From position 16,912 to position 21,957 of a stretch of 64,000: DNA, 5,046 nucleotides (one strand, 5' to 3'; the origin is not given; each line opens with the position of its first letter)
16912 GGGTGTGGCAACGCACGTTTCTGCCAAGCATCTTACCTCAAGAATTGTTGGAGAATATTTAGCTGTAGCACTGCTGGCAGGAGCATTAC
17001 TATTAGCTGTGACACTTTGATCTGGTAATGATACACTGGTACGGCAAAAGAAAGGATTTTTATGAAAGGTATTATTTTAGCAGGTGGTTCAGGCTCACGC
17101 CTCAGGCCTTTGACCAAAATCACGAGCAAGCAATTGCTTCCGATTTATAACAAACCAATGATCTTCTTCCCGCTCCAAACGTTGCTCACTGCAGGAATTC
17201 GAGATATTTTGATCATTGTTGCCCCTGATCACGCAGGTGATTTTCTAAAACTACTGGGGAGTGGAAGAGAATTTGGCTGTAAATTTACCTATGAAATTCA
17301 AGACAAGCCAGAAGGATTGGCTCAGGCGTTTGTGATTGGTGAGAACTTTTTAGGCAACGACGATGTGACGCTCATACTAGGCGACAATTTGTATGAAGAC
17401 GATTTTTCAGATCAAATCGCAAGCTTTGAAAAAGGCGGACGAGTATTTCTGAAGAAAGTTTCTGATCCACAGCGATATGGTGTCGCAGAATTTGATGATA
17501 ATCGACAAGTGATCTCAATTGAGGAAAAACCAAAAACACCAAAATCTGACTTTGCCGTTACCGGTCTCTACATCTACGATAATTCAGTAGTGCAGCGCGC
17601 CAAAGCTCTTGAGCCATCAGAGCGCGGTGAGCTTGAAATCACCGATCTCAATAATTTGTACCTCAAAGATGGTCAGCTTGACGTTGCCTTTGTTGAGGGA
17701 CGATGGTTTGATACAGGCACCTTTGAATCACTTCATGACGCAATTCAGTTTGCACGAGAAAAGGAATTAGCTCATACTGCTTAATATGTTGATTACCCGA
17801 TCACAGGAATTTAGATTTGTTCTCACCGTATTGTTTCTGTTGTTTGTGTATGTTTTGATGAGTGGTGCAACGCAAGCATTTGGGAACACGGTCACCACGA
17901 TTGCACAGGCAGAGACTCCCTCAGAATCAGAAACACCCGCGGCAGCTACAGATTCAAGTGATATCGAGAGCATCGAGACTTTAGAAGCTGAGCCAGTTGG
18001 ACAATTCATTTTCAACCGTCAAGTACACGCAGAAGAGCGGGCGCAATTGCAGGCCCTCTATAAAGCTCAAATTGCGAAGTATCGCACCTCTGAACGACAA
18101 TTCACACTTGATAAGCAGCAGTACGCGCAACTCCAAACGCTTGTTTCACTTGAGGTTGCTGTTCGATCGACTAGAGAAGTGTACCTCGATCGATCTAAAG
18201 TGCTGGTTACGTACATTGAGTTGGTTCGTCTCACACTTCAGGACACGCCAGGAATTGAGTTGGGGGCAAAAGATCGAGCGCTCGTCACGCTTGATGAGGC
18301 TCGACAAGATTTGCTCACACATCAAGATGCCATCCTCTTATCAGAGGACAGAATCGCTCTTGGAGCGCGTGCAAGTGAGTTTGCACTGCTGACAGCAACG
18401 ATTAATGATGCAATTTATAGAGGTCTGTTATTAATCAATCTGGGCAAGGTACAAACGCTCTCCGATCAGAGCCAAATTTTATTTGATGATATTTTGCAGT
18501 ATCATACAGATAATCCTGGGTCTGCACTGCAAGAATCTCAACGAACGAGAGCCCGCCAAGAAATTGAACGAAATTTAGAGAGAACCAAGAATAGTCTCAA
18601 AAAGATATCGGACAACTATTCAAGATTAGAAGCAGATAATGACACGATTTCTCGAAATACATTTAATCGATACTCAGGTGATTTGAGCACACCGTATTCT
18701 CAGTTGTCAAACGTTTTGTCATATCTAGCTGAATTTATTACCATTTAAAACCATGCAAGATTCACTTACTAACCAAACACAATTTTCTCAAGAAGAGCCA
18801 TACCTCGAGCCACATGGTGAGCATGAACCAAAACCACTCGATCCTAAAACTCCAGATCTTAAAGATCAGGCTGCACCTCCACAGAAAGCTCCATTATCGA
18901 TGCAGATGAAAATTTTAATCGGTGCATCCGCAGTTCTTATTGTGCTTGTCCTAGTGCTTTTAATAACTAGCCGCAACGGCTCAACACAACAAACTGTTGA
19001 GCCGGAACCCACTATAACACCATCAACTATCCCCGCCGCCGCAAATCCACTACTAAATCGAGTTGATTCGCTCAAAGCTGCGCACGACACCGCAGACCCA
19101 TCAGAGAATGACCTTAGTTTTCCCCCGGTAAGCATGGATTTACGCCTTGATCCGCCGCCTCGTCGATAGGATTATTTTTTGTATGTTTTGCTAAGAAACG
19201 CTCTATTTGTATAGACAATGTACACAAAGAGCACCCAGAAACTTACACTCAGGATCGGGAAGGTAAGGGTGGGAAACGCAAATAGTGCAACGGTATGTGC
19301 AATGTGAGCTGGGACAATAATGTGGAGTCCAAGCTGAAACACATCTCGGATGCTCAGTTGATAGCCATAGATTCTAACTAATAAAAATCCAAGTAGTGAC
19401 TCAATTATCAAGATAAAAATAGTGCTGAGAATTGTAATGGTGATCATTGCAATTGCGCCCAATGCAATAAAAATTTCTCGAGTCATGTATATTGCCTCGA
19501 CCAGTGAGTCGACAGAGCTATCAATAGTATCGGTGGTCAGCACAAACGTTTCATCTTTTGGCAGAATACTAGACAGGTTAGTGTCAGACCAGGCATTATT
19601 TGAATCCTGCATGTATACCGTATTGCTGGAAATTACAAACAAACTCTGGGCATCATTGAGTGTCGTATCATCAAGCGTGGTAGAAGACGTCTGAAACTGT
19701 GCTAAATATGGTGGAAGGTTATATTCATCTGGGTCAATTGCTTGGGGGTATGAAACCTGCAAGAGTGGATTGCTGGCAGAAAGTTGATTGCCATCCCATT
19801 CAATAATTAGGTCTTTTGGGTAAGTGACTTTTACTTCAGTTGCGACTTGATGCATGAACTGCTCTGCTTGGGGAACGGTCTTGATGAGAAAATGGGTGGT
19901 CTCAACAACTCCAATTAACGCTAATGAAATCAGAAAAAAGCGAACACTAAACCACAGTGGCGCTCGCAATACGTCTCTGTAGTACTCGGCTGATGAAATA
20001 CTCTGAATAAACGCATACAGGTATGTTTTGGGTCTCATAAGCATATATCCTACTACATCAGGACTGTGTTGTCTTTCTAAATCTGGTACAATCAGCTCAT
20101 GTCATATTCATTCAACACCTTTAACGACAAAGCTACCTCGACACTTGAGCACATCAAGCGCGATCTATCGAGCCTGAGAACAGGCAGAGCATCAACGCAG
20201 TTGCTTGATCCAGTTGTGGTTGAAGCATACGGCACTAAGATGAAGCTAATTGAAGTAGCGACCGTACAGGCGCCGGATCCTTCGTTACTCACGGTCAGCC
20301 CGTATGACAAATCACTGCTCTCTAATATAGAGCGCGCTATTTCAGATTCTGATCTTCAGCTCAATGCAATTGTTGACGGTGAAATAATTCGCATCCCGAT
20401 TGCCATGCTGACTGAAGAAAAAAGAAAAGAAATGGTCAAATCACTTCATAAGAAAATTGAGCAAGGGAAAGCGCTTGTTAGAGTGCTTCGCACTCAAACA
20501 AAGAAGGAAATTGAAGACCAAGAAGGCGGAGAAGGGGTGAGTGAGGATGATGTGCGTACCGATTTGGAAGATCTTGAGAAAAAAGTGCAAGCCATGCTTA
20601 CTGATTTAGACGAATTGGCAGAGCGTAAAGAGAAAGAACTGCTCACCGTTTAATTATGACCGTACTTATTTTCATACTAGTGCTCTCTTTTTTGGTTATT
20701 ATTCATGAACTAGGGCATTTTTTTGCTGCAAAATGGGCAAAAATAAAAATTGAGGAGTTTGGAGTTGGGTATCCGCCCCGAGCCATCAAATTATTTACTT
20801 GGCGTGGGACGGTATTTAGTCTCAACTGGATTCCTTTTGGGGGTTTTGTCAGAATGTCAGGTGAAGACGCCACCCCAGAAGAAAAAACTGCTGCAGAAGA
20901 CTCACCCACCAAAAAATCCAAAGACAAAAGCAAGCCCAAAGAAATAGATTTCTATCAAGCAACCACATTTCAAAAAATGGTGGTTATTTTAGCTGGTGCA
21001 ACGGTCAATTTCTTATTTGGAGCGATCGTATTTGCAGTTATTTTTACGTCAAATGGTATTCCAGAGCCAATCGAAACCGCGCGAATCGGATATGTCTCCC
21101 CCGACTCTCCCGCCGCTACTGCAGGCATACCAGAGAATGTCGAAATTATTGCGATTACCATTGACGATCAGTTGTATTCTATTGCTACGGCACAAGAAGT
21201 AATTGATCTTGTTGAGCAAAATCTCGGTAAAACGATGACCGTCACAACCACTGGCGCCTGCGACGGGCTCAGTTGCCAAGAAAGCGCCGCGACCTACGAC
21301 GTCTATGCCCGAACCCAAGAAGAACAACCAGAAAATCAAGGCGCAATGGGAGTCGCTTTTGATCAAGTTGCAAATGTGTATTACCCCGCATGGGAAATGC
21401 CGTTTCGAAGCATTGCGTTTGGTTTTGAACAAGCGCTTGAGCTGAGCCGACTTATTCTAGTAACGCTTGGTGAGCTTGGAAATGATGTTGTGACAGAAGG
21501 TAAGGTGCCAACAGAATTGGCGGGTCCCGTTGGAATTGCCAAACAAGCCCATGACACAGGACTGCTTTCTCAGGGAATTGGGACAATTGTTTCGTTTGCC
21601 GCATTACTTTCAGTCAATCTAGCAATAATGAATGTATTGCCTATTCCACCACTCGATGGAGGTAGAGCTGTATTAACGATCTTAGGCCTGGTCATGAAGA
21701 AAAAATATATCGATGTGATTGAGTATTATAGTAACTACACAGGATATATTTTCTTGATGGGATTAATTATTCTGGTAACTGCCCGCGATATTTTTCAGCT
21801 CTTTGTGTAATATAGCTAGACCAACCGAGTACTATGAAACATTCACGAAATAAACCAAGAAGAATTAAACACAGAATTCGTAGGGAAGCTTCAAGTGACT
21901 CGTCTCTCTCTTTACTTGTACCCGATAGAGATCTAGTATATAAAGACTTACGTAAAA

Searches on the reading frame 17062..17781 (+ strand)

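Call 73: search_protein_families(library=pfam, proteins=[window:17062-17781:+], max_evalue=0.0001)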
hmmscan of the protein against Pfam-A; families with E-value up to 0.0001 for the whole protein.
window:17062-17781:+ (240 aa): 2 families
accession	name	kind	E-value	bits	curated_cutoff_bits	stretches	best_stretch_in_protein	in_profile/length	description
PF00483.29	NTP_transferase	-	1.6e-66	224.8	21.2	1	2-232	1-243/245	Nucleotidyl transferase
PF12804.13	NTP_transf_3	-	3.4e-10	40.8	27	1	3-109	1-96/160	MobA-like NTP transferase domain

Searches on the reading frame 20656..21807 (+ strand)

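Call 74: search_protein_families(library=pfam, proteins=[window:20656-21807:+], max_evalue=0.0001)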
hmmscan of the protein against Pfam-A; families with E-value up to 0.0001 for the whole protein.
window:20656-21807:+ (384 aa): 1 family
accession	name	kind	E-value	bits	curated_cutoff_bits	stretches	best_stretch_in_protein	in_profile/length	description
PF02163.28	Peptidase_M50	-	6.2e-52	176.6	27.2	1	6-370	2-221/221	Peptidase family M50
